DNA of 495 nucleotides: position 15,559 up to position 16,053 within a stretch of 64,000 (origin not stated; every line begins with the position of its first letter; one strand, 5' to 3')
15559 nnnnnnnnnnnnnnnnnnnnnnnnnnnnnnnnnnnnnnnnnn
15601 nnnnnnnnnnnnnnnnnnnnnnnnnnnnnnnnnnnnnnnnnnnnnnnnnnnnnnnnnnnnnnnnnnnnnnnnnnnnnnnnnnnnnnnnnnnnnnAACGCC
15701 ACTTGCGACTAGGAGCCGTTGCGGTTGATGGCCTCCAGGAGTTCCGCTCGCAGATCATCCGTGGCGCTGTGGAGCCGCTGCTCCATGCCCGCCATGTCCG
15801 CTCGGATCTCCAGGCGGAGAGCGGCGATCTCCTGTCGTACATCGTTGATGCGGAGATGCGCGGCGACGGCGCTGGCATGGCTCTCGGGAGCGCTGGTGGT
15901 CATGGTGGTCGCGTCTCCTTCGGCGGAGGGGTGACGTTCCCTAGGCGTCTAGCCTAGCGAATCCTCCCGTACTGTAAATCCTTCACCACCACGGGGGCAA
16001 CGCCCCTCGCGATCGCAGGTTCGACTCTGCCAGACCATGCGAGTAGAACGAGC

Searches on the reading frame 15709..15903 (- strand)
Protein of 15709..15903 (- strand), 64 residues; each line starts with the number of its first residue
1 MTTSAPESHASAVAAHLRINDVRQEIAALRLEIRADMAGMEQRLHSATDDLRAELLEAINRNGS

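Call 5: search_protein_families(library=pfam, proteins=[window:15709-15903:-], max_evalue=1)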
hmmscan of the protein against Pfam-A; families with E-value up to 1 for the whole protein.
window:15709-15903:- (64 aa): 2 families
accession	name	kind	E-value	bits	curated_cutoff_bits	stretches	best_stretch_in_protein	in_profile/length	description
PF01442.23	Apolipoprotein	-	0.029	14.5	90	1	20-55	29-64/190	Apolipoprotein A1/A4/E domain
PF06148.17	COG2_N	-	0.063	13.8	24.3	0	34-62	25-53/75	COG2 N-terminal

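Call 43: search_protein_families(library=ncbifam, proteins=[window:15709-15903:-], max_evalue=1)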
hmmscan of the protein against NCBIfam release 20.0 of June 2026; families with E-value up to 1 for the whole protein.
window:15709-15903:- (64 aa): 1 family
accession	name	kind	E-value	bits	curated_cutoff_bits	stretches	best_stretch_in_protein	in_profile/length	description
NF011312.0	PRK14723.1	equivalog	0.013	14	951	1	9-59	82-134/768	flagellar biosynthesis regulator FlhF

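Call 44: search_protein_families(library=phrogs, proteins=[window:15709-15903:-], max_evalue=1)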
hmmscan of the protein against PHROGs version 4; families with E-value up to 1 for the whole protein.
window:15709-15903:- (64 aa): 2 families
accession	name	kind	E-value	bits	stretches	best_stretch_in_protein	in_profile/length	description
phrog_9415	-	unknown function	0.017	16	1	20-55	78-113/168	-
phrog_10733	-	unknown function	0.1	13.8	1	16-61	4-46/71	-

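Call 78: search_protein_families(library=padloc, proteins=[window:15709-15903:-], max_evalue=0.01)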
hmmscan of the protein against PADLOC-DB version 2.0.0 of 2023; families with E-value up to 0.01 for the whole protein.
window:15709-15903:- (64 aa): 0 families

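Call 80: list_cluster_members(proteins=[P0001, window:15709-15903:-, window:15422-15694:-, window:14343-15326:+, P0007, P0010])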
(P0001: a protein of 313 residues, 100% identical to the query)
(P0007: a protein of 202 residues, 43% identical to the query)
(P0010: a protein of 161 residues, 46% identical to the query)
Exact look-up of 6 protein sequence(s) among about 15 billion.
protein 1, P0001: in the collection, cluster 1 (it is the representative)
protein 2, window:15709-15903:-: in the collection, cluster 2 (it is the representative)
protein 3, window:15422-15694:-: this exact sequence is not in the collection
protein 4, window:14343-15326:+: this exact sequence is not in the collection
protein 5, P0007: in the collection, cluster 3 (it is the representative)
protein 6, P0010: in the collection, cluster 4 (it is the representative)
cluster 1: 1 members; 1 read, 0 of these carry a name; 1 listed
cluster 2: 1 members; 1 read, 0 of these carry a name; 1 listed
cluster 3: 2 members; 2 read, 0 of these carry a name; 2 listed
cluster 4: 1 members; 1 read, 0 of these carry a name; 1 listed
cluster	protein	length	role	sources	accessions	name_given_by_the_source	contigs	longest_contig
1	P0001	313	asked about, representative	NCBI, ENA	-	-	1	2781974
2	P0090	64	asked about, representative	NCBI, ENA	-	-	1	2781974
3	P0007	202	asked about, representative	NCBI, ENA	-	-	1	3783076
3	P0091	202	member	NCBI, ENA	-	-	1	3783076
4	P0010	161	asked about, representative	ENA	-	-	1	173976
